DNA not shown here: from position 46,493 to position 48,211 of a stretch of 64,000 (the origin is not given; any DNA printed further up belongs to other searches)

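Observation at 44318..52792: Seven same-strand, tightly coupled genes for uncharacterised hydrolase-like, GT-like and RTX-sulfatase proteins form a candidate undescribed glycan- or polymer-tailoring module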

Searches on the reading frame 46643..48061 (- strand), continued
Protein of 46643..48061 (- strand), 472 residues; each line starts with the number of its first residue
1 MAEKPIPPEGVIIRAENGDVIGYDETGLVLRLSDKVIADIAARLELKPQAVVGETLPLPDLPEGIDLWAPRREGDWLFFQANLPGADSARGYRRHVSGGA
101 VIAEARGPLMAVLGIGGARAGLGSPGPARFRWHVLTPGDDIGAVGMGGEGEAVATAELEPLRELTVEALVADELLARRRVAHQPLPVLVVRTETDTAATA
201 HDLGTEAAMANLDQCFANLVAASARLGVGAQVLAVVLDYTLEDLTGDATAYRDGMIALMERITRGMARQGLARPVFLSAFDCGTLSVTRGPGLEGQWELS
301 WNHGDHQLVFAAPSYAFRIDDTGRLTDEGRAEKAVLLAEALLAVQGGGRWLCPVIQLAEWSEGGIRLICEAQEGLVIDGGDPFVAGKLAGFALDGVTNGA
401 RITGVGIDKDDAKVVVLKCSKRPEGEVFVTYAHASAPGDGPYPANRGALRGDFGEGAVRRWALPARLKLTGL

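Call 89: search_dna_similar(query=P0218, collection=phages, mode=protein, max_rows=20)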
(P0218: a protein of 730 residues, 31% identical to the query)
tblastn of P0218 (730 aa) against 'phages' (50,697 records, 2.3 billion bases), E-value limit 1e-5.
No match.

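Call 90: find_related_loci(query=P0218, collection=viral_contigs, flank=10000)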
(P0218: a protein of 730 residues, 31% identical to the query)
Query P0218 (730 aa) in viral_contigs; peptide patterns used: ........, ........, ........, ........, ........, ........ (x = any residue, [..] = any of these).
41 stretches matched a pattern, but none encodes a relative of the query by tblastn (E <= 1e-3).

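Call 91: find_related_loci(query=window:46643-48061:-, collection=viral_contigs, flank=10000)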
Query window:46643-48061:- (472 aa) in viral_contigs; peptide patterns used: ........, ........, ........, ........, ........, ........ (x = any residue, [..] = any of these).
6 stretches matched a pattern, but none encodes a relative of the query by tblastn (E <= 1e-3).
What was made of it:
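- Tried and rejected: Single-sequence scans of IMG/VR found nothing (calls 90, 91).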

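Call 95: find_related_loci(query=A8, collection=viral_contigs, flank=10000)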
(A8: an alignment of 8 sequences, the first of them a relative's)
Query A8 (730 aa) in viral_contigs; peptide patterns used: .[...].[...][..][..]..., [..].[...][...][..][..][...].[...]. (x = any residue, [..] = any of these).
90 stretches matched a pattern; 3 encode a relative of the query (tblastn E <= 1e-3); 3 distinct loci.
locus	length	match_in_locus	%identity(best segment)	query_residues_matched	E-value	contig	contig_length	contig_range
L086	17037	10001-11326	45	288-730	4e-103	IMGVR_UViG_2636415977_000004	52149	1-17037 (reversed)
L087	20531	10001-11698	50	288-729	9e-101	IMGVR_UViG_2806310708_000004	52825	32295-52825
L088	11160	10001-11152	40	238-602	7e-63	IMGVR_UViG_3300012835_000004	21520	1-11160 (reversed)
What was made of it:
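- Tried and rejected: A narrower alignment succeeded (call 95).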

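Call 98: search_protein_families(library=phrogs, proteins=[L087:22-1014:+, L087:1027-1542:+, L087:5185-7686:+, L087:7686-8129:+, L087:9200-11704:+, L087:11716-12465:+, L087:12465-14612:+, L086:148-7896:+, L086:8000-11329:+, L085:4696-6723:+], max_evalue=0.001)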
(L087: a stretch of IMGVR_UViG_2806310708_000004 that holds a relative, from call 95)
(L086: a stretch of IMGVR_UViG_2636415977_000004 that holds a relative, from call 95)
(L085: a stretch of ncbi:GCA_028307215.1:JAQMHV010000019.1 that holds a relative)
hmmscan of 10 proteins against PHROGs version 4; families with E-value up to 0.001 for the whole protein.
L087:22-1014:+ (330 aa): 2 families
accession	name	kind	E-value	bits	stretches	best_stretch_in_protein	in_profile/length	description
phrog_23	-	tail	2.1e-37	130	1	38-304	188-459/496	tail sheath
phrog_13288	-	unknown function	5.2e-19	69.6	1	135-305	14-193/208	-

L087:1027-1542:+ (171 aa): 2 families
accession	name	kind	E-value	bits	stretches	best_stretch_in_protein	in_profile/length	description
phrog_55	-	connector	1e-25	91.5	1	8-170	6-173/173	head closure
phrog_15831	-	connector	3.4e-05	25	1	9-71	7-71/112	head closure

L087:5185-7686:+ (833 aa): 24 families
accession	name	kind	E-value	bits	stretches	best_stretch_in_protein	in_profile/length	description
phrog_28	-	tail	1.4e-98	332.9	1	10-831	111-771/1228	tail length tape measure protein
phrog_1272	-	tail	1.6e-44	153.1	1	25-585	212-731/1606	tail length tape measure protein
phrog_35707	-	tail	1.2e-42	147.5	1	5-381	1-394/755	tail length tape measure protein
phrog_991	-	tail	3e-31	109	1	26-726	223-886/1966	tail length tape measure protein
phrog_30543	-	tail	1.2e-29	103.8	1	36-518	33-539/1167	tail length tape measure protein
phrog_14441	-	tail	1.4e-27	98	1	11-235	7-238/241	tail length tape measure protein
phrog_5690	-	unknown function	3.7e-26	93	1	297-826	373-889/907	-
phrog_17727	-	tail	4.8e-26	92.7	1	231-419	15-202/443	tail length tape measure protein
phrog_13339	-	tail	1.1e-24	86.8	1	17-411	34-423/2156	tail length tape measure protein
phrog_1293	-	tail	7.2e-24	84.7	1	26-527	136-627/1424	tail length tape measure protein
phrog_167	-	tail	3.1e-22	79.2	1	27-655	240-815/1555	tail length tape measure protein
phrog_1533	-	tail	5.3e-22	78.3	1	21-528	201-673/1688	tail length tape measure protein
phrog_794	-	tail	2.8e-18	67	1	19-549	112-660/763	tail length tape measure protein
phrog_17594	-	tail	8.2e-18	64.3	1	55-520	162-632/1582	tail length tape measure protein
phrog_3336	-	tail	5.2e-12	46.2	1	25-452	47-353/1051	tail length tape measure protein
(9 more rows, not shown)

L087:7686-8129:+ (147 aa): 3 families
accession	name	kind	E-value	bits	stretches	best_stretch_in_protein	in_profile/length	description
phrog_76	-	tail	1.8e-24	87.9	1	4-133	28-154/272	tail protein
phrog_4094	-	unknown function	1.1e-05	26.1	1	12-134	159-279/281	-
phrog_788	-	tail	7.6e-05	23.6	1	34-134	29-127/297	tail protein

L087:9200-11704:+ (834 aa): 0 families

L087:11716-12465:+ (249 aa): 0 families

L087:12465-14612:+ (715 aa): 1 family
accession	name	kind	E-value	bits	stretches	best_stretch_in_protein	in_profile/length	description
phrog_19870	-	unknown function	5.4e-33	115.8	2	152-390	173-392/459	-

L086:148-7896:+ (2582 aa): 8 families
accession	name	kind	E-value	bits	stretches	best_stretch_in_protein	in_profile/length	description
phrog_10089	-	moron, auxiliary metabolic gene and host takeover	5.7e-257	857.4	2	1621-2580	3738-4646/4647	DarB-like antirestriction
phrog_30335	-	unknown function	3.4e-148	496.5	2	1870-2563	2193-2883/2900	-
phrog_616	-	unknown function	7.6e-109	365.7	1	644-1216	875-1455/2793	-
phrog_11358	-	unknown function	1.2e-79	268.9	1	1758-2552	2649-3404/3431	-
phrog_22591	-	unknown function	1.9e-75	255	1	1848-2433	1863-2431/2434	-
phrog_10691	-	unknown function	1.3e-62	211.9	4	2205-2575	3521-3876/3925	-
phrog_29900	-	unknown function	1.1e-27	97.2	1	962-1064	321-422/1028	-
phrog_18947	-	unknown function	1.7e-23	83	1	960-1200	1263-1491/1537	-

L086:8000-11329:+ (1109 aa): 1 family
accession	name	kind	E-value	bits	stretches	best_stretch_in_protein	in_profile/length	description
phrog_4201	-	tail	0.00069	19.4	0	902-1068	454-632/676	tail fiber protein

L085:4696-6723:+ (675 aa): 2 families
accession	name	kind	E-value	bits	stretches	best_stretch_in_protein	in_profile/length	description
phrog_5616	-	tail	4.3e-72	244.7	1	4-558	6-606/873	tail fiber protein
phrog_31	-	tail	1.4e-30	106.9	2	183-385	494-717/1565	central tail fiber J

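Call 104: find_related_loci(query=A9, collection=viral_contigs, flank=8000)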
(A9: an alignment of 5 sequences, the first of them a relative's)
Query A9 (741 aa) in viral_contigs; peptide patterns used: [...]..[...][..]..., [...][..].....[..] (x = any residue, [..] = any of these).
27 stretches matched a pattern; 3 encode a relative of the query (tblastn E <= 1e-3); 3 distinct loci.
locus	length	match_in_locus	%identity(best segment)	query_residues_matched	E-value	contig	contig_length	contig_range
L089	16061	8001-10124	40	2-738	8e-167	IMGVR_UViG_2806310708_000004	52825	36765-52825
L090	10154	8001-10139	40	2-738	1e-162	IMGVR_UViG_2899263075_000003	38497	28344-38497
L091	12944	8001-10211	45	1-738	0e+0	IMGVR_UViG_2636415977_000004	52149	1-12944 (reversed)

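Call 107: search_protein_families(library=ncbifam, proteins=[L084:3116-4054:-, L085:10983-13208:+, L085:10205-10978:+], max_evalue=1)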
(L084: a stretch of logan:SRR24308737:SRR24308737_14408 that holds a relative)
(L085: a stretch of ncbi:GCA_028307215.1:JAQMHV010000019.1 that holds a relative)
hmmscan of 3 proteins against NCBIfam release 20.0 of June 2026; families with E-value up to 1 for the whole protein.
L084:3116-4054:- (312 aa): 1 family
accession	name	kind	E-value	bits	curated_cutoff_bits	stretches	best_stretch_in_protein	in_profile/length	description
NF033892.1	XcbB_CpsF_sero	subfamily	0.083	12.2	125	1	108-139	159-189/291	XcbB/CpsF family capsular polysaccharide biosynthesis protein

L085:10983-13208:+ (741 aa): 13 families
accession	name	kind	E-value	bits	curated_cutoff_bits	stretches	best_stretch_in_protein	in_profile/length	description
TIGR03417.1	chol_sulfatase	equivalog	2.1e-37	129.1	433.45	1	35-446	29-443/500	choline-sulfatase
NF010322.0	PRK13759.1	equivalog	1.5e-34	119.3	481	2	149-428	170-442/486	arylsulfatase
NF045661.1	HdlasePehA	equivalog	3.9e-17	62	900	2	165-374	187-394/506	phosphoric/sulfuric ester hydrolase PehA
NF033943.0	RTX_toxin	subfamily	8.2e-16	57.4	1000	1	575-720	701-846/930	RTX family hemolysin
NF052527.1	Mn_arylsulf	exception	6.3e-13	48.4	850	3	260-374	261-377/479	manganese-dependent arylsulfatase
NF050046.1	PueAB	exception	9.9e-13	47.4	670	2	630-691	374-435/616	polyurethane esterase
NF033203.1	entero_EhxA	exception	8.7e-11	40.7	2000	1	565-728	709-886/997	enterohemolysin EhxA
NF035945.1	Zn_serralysin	subfamily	2.4e-10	40.2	500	2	582-627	322-366/462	serralysin family metalloprotease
NF046115.1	Ca_rpt_SMc04171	equivalog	2.6e-10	40.1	625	2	623-715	168-262/574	SMc04171 family calcium-binding repeat protein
NF052454.1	BtaGlycanEglC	equivalog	5.5e-09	35.4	700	2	640-733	106-204/459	endo-1,3-1,4-beta-glycanase EglC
NF053766.1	ZapA_metallo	exception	1.8e-06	27.3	940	2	581-640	332-391/483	ZapA family metalloprotease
NF005753.0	PRK07577.1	equivalog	0.035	13.6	310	1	425-459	135-169/237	SDR family oxidoreductase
NF053595.1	LptchSynLtaSGpos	equivalog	0.076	11.5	970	1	259-303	423-466/626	lipoteichoic acid synthase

L085:10205-10978:+ (257 aa): 0 families
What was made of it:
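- Tried and rejected: A weak NCBIfam hit of one g4-like protein to XcbB/CpsF capsule proteins (E = 0.083) is too weak to use (call 107).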

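Call 108: search_dna_similar(query=L085:4696-6723:+, collection=phages, mode=protein, max_rows=12)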
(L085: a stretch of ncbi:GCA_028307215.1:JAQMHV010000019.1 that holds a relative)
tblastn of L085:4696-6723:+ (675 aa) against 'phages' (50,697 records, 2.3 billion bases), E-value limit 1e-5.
Records with a match: 100; places in all: 100; records where one place covers at least 80% of the query: 11.
Best place of each record, by identity: <60% 100.
By first word of the organism name: Escherichia 41; Roseobacter 7; Rhizobium 6; Vibrio 6; Serratia 6; Sinorhizobium 4; Salmonella 4; Synechococcus 3; Paracoccus 2; Brucella 2; and 14 more.
By host as written in the record: Escherichia coli 17; - 15; Escherichia coli K-12 8; Serratia marcescens 6; Sinorhizobium sp. LM21 3; Roseobacter sp. FZCC0197 3; Brucella inopinata strain BO1 2; Pseudomonas taiwanensis 2; and 39 more.
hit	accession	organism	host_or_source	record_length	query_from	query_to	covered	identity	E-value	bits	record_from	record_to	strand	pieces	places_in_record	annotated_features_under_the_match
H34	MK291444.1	Paracoccus phage vB_PthS_Pthi1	Paracoccus thiocyanatus JCM 20756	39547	45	668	92%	34.4%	1e-92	321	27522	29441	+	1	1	tail fiber protein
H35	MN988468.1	Rhizobium phage RHph_TM3_3_3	Rhizobium phaseoli T3_3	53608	37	669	94%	24.1%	3e-21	105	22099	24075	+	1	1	putative tail fiber protein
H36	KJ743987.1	Sinorhizobium phage phiLM21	Sinorhizobium sp. LM21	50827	58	660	89%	24.9%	2e-19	100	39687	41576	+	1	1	tail fiber protein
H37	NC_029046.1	Sinorhizobium phage phiLM21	Sinorhizobium sp. LM21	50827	58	660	89%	24.9%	2e-19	100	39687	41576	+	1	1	tail fiber protein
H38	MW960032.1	Rhizobium phage RHph_X2_25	Sinorhizobium americanum X2_25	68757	37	660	92%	23.7%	3e-16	89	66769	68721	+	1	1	putative tail fiber protein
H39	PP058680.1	Labrenzia phage vB_LagS-V1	Roseibium aggregatum RF14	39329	46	670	93%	22.6%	1e-19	100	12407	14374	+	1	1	hypothetical protein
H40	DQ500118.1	Rhizobium phage 16-3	-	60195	56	657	89%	22.7%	1e-11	74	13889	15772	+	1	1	h: putative tail fiber protein H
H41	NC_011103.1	Rhizobium phage 16-3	-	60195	56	657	89%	22.7%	1e-11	74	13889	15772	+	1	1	h: tail fiber protein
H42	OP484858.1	Sinorhizobium phage NV1.1.1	Sinorhizobium meliloti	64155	56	657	89%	22.7%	8e-14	82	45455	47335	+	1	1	hypothetical protein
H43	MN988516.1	Rhizobium phage RHph_N28_2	Rhizobium etli N731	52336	69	669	89%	22.2%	5e-17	92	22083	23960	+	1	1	putative tail fiber protein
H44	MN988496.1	Rhizobium phage RHph_TM3_3_14B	Rhizobium etli T3_14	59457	56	653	89%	21.9%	3e-14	83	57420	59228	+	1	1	putative tail fiber protein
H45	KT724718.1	Brucella phage BiPBO1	Brucella inopinata strain BO1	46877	37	455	62%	30.2%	7e-45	179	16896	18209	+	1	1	fibronectin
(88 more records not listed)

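Call 109: search_dna_similar(query=L087:5185-7686:+, collection=phages, mode=protein, max_rows=12)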
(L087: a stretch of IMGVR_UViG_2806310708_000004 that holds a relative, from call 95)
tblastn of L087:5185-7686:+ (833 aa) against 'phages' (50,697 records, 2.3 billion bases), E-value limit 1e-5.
Records with a match: 384; places in all: 387; records where one place covers at least 80% of the query: 2.
Best place of each record, by identity: 60-80% 1; <60% 383.
By first word of the organism name: Streptococcus 79; Paenibacillus 36; Brevibacterium 34; Klebsiella 28; Bacteriophage 23; Salmonella 17; Vibrio 17; Escherichia 15; Arthrobacter 15; Campylobacter 13; and 36 more.
By host as written in the record: Brevibacterium aurantiacum SMQ-1335 32; Klebsiella pneumoniae 25; Arthrobacter sp. ATCC 21022 15; - 13; Paenibacillus larvae 2017 10; Paenibacillus larvae F1A 8; Paenibacillus larvae NRRL 2605 8; Escherichia coli 7; and 191 more.
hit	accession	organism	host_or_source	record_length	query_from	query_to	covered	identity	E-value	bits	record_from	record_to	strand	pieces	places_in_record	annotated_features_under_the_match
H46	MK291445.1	Paracoccus phage vB_PyeM_Pyei1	Paracoccus yeei CCUG 32053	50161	1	833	100%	74.7%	0e+0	1039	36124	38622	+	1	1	tail length tape measure protein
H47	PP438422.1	Microcystis phage Mae-JY30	Microcystis aeruginosa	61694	6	724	86%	31.9%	3e-48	192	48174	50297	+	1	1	hypothetical protein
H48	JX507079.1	Acidithiobacillus phage AcaML1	Acidithiobacillus caldus ATCC 51756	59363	27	704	69%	29.8%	4e-39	220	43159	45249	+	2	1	phage tail length tape measure protein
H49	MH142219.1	Acidithiobacillus phage AcaML1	Acidithiobacillus caldus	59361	27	704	69%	29.8%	4e-39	220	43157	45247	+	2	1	record has no annotation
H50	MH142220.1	Acidithiobacillus phage AcaML1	Acidithiobacillus caldus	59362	27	704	69%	29.8%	4e-39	220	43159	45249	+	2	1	record has no annotation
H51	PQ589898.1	Escherichia phage Alux-21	Escherichia coli Eco-21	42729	67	433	44%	38.3%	4e-61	231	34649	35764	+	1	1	tail length tape measure protein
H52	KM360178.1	Escherichia phage vB_EcoM-ep3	Escherichia coli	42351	67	433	44%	38.1%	7e-61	231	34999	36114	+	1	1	tail protein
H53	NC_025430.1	Escherichia phage vB_EcoM-ep3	Escherichia coli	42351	67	433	44%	38.1%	7e-61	231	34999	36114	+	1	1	tail length tape measure protein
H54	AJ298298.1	Enterobacteria phage phiP27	E. coli ONT:H- strain 2771/97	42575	2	415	50%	33.1%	2e-50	199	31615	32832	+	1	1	putative tail protein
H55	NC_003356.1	Enterobacteria phage phiP27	Escherichia coli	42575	2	415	50%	33.1%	2e-50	199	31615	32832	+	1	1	tail length tape measure protein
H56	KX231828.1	Enterobacter phage Arya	Enterobacter sp. CT7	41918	22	439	50%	32.7%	7e-51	200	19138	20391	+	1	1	putative tail tape measure protein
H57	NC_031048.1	Enterobacter phage Arya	Enterobacter sp. CT7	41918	22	439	50%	32.7%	7e-51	200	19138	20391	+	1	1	tail length tape measure protein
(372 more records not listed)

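Call 113: find_related_loci(query=A8, collection=metagenome_contigs, flank=7000)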
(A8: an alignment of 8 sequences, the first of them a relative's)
Query A8 (730 aa) in metagenome_contigs; peptide patterns used: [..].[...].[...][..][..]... (x = any residue, [..] = any of these).
471 stretches matched a pattern; 5 encode a relative of the query (tblastn E <= 1e-3); 5 distinct loci.
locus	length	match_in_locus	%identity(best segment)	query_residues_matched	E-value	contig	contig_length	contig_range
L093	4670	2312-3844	44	238-730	2e-103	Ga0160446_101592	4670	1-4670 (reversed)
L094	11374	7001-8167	44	339-729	3e-93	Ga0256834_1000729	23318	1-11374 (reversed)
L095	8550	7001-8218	41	317-729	1e-78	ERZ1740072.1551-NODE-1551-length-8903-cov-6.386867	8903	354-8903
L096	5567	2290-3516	39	316-729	4e-68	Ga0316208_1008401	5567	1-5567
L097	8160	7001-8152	40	238-602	5e-63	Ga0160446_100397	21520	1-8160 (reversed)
